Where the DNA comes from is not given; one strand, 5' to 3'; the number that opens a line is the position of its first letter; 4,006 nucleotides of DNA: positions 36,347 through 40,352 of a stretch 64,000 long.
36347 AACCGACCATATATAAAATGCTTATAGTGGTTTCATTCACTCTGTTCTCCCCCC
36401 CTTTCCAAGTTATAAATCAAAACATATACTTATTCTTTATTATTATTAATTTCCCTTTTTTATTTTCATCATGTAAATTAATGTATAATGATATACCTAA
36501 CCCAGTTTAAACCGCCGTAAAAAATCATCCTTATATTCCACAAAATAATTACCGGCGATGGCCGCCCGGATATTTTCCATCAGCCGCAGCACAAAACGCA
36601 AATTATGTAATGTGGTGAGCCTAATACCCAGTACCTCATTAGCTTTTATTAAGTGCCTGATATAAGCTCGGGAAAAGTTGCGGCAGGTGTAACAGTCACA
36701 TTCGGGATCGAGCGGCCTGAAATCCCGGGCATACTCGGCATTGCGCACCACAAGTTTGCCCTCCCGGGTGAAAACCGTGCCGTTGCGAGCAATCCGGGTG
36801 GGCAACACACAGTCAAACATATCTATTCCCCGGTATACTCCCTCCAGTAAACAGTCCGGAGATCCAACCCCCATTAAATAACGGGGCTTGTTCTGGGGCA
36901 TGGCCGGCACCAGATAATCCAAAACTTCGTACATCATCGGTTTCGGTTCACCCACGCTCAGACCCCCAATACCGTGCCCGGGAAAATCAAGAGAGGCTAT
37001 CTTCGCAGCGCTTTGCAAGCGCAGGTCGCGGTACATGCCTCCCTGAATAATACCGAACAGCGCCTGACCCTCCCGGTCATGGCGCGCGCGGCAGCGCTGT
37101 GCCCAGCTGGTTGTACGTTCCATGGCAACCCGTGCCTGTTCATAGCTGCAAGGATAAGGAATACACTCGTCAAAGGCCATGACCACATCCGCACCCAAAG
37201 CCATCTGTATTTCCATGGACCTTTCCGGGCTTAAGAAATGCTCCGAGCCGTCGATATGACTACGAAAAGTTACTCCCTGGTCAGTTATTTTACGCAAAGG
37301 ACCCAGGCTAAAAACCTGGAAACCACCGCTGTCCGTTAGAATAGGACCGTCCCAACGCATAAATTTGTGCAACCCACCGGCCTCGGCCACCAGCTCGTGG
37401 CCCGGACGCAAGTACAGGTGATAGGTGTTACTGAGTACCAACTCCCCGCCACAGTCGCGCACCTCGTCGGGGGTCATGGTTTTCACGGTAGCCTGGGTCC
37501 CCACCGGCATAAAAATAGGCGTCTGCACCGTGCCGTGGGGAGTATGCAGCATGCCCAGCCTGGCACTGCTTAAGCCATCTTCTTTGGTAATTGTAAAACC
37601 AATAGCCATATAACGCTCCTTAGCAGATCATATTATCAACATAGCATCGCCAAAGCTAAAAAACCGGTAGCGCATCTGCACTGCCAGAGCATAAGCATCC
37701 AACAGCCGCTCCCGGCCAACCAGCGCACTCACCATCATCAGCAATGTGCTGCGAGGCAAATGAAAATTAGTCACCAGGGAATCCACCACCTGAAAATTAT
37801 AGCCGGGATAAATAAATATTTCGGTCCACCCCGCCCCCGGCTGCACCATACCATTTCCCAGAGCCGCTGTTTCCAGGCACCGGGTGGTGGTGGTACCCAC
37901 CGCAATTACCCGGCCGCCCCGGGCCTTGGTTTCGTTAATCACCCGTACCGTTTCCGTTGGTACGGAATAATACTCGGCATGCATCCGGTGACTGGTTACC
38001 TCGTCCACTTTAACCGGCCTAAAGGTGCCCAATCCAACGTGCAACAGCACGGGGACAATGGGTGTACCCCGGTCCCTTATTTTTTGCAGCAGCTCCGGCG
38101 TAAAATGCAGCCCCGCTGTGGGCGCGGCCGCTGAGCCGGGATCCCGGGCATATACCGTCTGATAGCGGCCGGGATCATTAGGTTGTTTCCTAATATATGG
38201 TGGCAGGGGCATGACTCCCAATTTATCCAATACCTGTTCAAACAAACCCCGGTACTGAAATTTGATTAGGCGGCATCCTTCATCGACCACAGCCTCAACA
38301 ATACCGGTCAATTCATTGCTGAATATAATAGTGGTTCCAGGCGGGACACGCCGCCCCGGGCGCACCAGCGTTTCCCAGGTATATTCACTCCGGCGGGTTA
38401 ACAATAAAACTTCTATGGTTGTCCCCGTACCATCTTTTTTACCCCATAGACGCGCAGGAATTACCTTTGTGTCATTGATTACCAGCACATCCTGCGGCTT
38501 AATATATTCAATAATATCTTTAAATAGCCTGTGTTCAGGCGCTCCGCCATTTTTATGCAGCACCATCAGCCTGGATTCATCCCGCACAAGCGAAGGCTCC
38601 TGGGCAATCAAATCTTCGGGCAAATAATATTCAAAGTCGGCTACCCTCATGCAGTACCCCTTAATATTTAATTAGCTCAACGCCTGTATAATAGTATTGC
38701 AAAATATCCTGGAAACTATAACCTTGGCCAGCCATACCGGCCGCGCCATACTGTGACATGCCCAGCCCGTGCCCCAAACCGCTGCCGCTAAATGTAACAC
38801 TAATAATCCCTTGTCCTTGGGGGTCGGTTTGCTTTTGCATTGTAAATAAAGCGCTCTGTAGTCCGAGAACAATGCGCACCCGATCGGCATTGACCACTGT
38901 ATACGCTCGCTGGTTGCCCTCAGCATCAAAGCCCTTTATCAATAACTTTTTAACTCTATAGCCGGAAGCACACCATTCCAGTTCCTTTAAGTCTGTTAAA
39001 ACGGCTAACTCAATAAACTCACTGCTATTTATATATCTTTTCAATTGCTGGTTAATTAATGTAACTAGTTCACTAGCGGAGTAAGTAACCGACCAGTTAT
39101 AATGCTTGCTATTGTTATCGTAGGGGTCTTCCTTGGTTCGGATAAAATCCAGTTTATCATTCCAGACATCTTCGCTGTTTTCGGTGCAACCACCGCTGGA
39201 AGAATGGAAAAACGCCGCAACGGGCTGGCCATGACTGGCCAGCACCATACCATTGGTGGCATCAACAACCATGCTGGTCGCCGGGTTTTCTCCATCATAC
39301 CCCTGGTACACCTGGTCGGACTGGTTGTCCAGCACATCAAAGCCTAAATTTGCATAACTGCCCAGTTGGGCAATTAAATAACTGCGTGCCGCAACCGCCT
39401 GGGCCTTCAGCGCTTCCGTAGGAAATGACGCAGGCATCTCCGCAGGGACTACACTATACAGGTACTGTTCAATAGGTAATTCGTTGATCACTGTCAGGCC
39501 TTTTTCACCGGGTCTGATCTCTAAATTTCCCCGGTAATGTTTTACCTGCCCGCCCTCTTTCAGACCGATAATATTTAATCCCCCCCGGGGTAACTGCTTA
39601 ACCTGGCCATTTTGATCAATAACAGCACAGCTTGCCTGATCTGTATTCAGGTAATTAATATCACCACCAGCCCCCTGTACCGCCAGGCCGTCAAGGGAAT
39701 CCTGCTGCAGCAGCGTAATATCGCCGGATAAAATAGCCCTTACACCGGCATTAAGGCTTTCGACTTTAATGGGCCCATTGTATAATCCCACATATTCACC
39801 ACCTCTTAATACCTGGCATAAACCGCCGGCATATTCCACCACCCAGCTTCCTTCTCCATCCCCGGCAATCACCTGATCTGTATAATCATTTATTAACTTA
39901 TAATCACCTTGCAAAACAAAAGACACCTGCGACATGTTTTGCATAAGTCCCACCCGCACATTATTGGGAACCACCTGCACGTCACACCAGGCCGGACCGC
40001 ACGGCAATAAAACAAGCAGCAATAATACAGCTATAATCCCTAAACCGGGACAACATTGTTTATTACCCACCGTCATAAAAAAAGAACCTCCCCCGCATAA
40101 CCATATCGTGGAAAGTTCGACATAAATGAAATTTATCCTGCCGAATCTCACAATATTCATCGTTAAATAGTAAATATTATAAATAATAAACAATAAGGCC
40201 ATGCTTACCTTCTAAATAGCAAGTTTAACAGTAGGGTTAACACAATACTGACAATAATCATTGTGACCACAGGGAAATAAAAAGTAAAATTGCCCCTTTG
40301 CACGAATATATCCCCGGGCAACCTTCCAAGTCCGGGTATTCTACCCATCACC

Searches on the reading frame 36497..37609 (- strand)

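Call 64: search_protein_families(library=ncbifam, proteins=[window:36497-37609:-], max_evalue=0.00001)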
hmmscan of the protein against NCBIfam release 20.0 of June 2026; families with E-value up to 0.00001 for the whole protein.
window:36497-37609:- (370 aa): 3 families
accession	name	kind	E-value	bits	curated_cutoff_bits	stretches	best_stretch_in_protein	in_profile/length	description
TIGR00430.1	Q_tRNA_tgt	equivalog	3.7e-167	555.9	306.75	1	9-367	5-363/368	tRNA guanosine(34) transglycosylase Tgt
TIGR00449.1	tgt_general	superfamily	1e-159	531.3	47.6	1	5-367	1-362/367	tRNA-guanine transglycosylase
TIGR00432.2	arcsn_tRNA_tgt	equivalog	1.8e-42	145.3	350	2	129-360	104-327/441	tRNA guanosine(15) transglycosylase TgtA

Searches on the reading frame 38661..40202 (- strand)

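Call 64: search_protein_families(library=ncbifam, proteins=[window:38661-40202:-], max_evalue=0.00001)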
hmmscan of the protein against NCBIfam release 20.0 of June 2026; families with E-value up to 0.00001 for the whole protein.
window:38661-40202:- (513 aa): 2 families
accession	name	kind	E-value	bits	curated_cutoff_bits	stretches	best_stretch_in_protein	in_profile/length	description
TIGR02669.1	SpoIID_LytB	domain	2.5e-69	234.2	83.3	1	237-511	1-269/270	SpoIID/LytB domain-containing protein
TIGR02870.1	spore_II_D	equivalog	1.4e-53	182.2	234.75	1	239-512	69-337/338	stage II sporulation protein D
